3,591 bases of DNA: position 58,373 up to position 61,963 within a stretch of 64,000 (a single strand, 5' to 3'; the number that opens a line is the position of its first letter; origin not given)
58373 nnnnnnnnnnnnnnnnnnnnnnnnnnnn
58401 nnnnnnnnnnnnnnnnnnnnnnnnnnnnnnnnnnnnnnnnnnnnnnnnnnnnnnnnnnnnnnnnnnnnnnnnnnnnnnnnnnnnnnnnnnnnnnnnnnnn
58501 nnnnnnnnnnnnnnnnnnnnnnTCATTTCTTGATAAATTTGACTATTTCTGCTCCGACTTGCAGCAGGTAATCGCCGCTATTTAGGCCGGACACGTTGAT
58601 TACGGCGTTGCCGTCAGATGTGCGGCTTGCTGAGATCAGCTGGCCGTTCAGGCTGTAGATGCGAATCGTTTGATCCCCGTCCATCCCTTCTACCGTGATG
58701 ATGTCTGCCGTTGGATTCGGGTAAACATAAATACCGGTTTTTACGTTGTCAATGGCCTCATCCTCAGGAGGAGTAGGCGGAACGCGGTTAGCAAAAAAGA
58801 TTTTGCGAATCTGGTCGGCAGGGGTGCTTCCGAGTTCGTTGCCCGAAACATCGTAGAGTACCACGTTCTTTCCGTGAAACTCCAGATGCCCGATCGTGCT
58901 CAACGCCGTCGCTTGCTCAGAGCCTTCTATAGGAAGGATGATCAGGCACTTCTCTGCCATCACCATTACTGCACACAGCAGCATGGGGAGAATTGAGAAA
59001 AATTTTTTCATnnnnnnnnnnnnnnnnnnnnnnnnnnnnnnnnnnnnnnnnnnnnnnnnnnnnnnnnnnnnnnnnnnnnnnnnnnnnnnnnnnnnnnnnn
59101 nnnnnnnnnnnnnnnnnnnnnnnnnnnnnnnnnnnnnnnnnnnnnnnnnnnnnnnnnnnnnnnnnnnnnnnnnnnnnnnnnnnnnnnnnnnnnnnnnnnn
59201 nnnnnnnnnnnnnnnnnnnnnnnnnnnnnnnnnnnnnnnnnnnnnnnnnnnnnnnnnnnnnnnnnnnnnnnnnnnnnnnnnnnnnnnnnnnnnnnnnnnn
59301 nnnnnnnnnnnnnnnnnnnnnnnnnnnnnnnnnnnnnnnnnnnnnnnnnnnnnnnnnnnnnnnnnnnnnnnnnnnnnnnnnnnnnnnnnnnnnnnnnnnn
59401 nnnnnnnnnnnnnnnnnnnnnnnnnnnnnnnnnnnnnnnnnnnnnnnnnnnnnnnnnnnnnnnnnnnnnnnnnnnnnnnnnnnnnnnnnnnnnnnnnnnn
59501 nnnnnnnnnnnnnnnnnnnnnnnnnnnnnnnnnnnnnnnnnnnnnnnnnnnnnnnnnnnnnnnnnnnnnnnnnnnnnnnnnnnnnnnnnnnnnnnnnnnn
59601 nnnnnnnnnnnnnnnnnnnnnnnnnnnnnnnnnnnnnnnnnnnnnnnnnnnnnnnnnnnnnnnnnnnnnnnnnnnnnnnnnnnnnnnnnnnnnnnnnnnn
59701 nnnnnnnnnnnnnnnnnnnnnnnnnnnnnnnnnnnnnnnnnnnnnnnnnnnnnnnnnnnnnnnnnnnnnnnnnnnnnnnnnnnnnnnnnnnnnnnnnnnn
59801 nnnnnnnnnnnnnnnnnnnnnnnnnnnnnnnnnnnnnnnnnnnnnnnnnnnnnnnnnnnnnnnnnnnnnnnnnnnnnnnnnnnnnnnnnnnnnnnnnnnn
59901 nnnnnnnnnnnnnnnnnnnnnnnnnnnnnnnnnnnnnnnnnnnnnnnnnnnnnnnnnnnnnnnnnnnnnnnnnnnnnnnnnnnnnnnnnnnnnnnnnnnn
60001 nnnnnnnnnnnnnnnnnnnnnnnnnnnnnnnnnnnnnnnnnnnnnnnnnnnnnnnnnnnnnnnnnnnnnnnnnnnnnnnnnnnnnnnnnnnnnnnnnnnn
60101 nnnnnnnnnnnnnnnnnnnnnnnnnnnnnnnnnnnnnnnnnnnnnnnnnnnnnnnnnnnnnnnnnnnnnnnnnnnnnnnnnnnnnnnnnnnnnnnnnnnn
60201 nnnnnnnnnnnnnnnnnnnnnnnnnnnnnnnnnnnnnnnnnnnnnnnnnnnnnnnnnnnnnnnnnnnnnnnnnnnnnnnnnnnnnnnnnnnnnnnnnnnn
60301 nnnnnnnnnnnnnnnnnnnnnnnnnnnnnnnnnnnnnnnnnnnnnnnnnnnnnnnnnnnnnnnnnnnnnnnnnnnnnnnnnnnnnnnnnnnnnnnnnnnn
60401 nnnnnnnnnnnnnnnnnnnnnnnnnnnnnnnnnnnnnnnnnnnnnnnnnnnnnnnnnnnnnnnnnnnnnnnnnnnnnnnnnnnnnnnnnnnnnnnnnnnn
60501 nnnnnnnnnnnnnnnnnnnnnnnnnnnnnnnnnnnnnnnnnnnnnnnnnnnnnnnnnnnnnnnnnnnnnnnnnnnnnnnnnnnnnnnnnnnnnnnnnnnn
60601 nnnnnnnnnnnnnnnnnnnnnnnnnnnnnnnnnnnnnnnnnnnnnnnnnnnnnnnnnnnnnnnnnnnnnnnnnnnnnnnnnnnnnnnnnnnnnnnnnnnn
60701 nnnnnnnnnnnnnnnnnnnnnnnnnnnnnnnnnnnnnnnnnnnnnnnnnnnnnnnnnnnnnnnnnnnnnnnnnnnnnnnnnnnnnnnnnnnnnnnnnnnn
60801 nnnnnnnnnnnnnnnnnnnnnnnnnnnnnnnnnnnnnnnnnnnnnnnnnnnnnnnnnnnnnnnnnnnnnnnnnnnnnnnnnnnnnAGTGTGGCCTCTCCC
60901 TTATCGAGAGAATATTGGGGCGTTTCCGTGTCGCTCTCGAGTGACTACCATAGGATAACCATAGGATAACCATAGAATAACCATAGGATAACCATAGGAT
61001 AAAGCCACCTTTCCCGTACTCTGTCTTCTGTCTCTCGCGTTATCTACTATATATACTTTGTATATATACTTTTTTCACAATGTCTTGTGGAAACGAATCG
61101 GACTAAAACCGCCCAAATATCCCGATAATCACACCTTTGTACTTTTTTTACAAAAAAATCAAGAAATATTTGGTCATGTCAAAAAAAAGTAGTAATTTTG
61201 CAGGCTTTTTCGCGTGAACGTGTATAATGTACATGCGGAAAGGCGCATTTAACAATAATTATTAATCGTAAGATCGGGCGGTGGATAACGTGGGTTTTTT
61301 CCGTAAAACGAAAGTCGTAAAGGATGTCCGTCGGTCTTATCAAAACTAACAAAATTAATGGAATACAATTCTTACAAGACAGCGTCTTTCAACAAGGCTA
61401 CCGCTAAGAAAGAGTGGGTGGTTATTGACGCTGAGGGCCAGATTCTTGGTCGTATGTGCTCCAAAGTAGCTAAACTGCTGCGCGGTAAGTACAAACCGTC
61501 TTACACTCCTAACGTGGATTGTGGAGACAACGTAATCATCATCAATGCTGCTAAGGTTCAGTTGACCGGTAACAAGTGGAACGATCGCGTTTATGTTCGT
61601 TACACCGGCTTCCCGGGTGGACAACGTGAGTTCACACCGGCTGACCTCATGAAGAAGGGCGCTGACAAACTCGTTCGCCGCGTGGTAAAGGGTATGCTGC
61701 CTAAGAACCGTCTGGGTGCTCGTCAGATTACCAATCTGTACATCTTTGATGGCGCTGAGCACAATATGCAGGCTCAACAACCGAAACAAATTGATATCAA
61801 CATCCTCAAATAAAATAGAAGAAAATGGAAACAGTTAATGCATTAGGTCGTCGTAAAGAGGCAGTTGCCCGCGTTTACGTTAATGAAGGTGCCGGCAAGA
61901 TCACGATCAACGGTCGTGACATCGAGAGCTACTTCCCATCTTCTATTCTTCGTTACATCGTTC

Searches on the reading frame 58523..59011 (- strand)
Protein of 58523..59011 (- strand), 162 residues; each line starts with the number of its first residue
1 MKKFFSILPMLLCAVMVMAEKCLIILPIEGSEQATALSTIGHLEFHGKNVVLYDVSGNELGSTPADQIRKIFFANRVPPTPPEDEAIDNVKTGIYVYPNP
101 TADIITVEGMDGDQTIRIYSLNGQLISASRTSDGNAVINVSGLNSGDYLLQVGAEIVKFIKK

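Call 58: search_protein_families(library=pfam, proteins=[window:58523-59011:-], max_evalue=0.01)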
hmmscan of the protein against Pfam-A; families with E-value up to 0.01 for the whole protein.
window:58523-59011:- (162 aa): 2 families
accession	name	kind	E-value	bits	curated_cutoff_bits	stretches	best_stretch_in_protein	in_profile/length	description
PF18962.6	Por_Secre_tail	-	1e-13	51.8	27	1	96-162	1-72/75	Secretion system C-terminal sorting domain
PF16967.11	TcfC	-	0.0054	16.7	29.4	1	116-152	15-50/68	E-set like domain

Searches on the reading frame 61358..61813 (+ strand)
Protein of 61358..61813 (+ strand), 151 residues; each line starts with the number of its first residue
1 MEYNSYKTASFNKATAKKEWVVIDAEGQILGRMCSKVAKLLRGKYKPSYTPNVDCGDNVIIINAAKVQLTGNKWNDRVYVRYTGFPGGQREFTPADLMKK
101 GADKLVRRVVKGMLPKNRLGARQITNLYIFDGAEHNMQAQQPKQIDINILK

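Call 58: search_protein_families(library=pfam, proteins=[window:61358-61813:+], max_evalue=0.01)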
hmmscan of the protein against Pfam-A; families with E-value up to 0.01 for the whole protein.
window:61358-61813:+ (151 aa): 1 family
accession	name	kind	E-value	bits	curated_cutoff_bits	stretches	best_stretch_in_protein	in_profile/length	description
PF00572.24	Ribosomal_L13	-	8.5e-46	155.4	23.8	1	18-136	1-119/119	Ribosomal protein L13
